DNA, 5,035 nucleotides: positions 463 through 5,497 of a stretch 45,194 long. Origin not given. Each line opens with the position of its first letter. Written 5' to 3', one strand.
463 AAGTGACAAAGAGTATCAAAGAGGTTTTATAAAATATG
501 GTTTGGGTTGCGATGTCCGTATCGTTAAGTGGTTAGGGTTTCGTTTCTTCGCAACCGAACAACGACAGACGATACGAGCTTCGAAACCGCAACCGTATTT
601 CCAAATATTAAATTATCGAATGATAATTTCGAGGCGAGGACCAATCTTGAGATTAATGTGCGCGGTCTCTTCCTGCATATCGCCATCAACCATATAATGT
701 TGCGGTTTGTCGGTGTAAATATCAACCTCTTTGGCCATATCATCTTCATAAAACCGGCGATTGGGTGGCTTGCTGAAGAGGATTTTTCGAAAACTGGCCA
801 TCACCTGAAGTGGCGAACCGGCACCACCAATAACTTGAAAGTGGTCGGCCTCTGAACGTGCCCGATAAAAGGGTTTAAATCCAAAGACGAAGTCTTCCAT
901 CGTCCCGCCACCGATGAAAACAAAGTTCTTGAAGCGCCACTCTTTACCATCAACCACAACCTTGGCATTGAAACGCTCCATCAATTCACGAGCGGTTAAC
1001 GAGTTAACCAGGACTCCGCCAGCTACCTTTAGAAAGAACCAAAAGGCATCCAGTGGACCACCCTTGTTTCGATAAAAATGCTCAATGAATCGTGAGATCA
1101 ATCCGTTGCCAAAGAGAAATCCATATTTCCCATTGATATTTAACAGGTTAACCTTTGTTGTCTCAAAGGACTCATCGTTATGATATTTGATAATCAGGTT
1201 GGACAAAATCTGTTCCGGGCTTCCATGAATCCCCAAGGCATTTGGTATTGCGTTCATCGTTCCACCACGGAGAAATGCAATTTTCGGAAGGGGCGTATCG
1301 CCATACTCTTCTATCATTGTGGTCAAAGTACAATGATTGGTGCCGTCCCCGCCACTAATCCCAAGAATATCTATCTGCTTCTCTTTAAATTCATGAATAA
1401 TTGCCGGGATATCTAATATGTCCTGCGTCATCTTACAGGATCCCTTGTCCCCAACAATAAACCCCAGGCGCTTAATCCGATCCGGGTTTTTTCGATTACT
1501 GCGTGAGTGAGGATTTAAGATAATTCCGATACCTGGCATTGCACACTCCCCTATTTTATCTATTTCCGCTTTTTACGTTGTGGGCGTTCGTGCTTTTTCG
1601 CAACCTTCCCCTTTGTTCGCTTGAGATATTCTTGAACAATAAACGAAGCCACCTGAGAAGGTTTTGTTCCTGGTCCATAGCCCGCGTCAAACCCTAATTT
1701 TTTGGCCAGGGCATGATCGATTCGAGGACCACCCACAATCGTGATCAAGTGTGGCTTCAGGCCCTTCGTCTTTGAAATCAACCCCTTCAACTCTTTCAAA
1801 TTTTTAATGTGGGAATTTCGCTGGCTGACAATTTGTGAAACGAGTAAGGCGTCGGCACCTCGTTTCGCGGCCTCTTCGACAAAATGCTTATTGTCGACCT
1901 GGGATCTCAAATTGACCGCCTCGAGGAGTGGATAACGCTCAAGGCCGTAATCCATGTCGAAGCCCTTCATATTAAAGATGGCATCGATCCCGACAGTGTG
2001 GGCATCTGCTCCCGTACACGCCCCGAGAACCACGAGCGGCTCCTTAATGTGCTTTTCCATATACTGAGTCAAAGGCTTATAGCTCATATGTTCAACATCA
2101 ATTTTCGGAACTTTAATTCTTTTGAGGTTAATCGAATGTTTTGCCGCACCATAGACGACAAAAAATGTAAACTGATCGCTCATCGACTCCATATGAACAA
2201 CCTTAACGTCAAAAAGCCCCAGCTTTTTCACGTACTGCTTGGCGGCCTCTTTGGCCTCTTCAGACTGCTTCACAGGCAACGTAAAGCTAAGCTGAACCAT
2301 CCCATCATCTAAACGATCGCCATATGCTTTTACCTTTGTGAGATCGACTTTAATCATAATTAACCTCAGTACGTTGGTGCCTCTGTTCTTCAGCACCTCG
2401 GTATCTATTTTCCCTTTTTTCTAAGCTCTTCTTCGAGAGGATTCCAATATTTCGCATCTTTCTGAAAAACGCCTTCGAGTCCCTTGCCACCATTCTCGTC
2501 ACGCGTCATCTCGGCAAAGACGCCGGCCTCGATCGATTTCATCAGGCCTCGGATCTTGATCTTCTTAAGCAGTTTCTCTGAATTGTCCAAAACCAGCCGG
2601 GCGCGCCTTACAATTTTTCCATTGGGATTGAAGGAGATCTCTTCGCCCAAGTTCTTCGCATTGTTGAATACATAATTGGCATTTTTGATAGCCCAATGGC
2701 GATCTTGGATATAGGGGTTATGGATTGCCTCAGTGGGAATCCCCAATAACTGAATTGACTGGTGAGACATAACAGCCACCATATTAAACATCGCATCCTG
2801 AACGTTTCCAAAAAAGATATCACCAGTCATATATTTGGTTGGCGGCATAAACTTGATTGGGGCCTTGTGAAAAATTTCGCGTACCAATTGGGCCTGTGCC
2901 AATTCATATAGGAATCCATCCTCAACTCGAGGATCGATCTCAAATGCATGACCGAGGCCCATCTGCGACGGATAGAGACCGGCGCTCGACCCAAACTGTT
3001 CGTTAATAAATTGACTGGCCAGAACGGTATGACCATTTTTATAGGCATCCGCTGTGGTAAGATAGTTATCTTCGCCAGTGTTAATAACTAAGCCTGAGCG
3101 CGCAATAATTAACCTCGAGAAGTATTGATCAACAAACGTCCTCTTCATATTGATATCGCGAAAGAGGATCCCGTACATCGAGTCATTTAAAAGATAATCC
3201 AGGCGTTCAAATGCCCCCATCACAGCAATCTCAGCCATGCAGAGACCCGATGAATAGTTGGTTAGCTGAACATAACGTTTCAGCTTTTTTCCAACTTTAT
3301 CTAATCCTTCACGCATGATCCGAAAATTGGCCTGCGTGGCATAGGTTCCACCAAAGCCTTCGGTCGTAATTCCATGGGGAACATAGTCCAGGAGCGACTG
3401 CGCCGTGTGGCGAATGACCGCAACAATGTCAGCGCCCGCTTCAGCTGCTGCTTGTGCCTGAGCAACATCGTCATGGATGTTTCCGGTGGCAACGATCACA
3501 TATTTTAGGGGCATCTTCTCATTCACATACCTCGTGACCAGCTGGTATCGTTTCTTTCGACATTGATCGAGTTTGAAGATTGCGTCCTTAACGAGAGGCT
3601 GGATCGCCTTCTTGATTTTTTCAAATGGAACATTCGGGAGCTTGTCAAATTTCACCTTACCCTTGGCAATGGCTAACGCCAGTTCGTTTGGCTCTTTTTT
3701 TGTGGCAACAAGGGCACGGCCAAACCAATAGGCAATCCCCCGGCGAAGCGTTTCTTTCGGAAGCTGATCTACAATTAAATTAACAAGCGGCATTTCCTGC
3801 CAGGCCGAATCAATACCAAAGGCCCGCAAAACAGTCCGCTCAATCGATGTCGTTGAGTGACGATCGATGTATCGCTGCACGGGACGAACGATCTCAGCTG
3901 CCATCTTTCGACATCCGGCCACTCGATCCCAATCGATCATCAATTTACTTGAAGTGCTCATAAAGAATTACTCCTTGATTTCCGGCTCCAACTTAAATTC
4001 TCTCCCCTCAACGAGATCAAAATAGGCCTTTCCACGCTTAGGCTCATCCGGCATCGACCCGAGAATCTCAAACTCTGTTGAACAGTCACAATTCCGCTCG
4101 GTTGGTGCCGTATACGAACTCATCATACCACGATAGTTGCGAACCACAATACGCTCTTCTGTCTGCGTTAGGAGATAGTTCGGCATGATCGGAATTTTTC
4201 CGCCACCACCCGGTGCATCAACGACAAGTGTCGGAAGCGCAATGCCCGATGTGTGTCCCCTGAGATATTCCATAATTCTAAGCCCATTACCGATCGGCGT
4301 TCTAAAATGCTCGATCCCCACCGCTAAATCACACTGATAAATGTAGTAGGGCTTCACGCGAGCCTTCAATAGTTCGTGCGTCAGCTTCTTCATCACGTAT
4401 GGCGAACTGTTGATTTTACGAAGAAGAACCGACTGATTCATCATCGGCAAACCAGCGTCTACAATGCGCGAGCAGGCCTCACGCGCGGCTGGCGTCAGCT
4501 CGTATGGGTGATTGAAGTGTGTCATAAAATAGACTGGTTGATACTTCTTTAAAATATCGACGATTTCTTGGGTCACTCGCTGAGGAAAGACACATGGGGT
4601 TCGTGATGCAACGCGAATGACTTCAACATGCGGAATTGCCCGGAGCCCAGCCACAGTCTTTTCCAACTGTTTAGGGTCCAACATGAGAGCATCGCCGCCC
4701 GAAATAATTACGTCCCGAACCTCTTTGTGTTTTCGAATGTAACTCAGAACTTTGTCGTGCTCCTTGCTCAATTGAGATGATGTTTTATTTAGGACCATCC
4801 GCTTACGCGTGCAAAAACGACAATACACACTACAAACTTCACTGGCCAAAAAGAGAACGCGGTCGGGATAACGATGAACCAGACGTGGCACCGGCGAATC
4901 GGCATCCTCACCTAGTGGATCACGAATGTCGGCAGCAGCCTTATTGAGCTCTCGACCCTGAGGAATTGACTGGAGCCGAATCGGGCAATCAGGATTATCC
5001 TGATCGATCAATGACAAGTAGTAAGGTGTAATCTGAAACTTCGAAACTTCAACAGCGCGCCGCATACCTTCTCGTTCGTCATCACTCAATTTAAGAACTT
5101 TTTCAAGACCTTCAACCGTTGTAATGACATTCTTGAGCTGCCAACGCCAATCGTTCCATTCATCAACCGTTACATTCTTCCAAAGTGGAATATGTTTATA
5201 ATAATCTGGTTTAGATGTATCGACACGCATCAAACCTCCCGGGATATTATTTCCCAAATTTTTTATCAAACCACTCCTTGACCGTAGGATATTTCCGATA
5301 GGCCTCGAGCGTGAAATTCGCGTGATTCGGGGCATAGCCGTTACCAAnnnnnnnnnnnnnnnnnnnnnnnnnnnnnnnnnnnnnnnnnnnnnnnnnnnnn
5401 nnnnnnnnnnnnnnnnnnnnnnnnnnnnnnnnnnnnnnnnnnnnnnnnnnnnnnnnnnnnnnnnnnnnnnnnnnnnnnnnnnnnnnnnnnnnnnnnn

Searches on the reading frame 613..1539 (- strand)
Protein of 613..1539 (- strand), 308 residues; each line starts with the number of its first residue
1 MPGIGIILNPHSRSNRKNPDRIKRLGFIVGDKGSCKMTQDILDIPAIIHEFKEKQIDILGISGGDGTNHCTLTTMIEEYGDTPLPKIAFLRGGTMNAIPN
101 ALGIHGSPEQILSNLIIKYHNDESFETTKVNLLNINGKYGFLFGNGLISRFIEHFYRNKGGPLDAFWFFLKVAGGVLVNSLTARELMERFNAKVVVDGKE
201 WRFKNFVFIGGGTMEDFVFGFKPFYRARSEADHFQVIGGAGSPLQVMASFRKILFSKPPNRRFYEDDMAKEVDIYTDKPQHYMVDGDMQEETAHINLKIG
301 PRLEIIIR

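Call 51: search_protein_families(library=pfam, proteins=[window:613-1539:-], max_evalue=0.00001)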
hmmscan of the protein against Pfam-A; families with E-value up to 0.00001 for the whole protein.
window:613-1539:- (308 aa): 1 family
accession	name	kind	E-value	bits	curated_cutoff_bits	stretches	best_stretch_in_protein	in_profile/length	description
PF00781.29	DAGK_cat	-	6.9e-10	39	23.6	1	6-116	4-113/125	Diacylglycerol kinase catalytic domain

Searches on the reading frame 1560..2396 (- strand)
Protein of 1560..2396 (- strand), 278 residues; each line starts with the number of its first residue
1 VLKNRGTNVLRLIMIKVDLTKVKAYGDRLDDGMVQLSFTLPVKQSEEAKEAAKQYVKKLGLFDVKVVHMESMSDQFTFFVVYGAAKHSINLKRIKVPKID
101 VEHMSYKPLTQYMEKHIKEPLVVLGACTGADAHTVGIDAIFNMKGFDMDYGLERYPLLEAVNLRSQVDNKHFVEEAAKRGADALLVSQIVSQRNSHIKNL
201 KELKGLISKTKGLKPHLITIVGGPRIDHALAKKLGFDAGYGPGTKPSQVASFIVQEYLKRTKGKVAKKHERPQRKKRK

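Call 51: search_protein_families(library=pfam, proteins=[window:1560-2396:-], max_evalue=0.00001)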
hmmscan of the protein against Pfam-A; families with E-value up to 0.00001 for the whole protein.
window:1560-2396:- (278 aa): 2 families
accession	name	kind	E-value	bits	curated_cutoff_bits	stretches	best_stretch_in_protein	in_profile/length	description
PF16554.10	OAM_dimer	-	2.8e-32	111.4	25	1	21-98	1-78/78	Dimerisation domain of d-ornithine 4,5-aminomutase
PF02310.24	B12-binding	-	1.1e-11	45.1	32.1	1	123-244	3-116/121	B12 binding domain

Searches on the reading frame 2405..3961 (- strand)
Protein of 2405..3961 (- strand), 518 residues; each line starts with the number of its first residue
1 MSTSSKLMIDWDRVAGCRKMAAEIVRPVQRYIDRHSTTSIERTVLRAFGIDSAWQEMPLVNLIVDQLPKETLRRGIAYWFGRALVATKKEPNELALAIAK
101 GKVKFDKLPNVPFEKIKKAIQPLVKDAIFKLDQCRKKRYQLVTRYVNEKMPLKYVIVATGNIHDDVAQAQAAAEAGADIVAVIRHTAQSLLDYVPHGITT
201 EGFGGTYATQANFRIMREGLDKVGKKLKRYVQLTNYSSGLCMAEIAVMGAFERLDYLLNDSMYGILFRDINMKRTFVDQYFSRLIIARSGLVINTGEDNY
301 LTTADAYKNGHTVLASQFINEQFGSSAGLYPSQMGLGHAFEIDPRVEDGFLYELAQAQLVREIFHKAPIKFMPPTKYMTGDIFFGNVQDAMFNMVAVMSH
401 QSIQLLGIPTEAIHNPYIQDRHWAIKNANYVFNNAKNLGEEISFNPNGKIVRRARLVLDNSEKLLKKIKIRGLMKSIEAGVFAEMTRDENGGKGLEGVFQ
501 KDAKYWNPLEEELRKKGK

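Call 51: search_protein_families(library=pfam, proteins=[window:2405-3961:-], max_evalue=0.00001)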
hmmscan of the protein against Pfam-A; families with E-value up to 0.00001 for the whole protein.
window:2405-3961:- (518 aa): 1 family
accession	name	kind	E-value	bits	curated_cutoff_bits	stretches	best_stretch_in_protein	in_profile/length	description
PF09043.17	Lys-AminoMut_A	-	8.5e-235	780.4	25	1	7-511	1-507/508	D-Lysine 5,6-aminomutase TIM-barrel domain of alpha subunit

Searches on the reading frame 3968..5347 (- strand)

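Call 51: search_protein_families(library=pfam, proteins=[window:3968-5347:-], max_evalue=0.00001)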
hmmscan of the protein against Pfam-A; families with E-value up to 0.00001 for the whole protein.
window:3968-5347:- (459 aa): 2 families
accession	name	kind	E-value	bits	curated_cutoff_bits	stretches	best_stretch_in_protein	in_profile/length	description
PF12544.13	LAM_C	-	6e-27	94.7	26.7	1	359-456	1-99/127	Lysine-2,3-aminomutase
PF04055.27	Radical_SAM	-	2.8e-08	34.5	29.5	1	170-284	5-115/166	Radical SAM superfamily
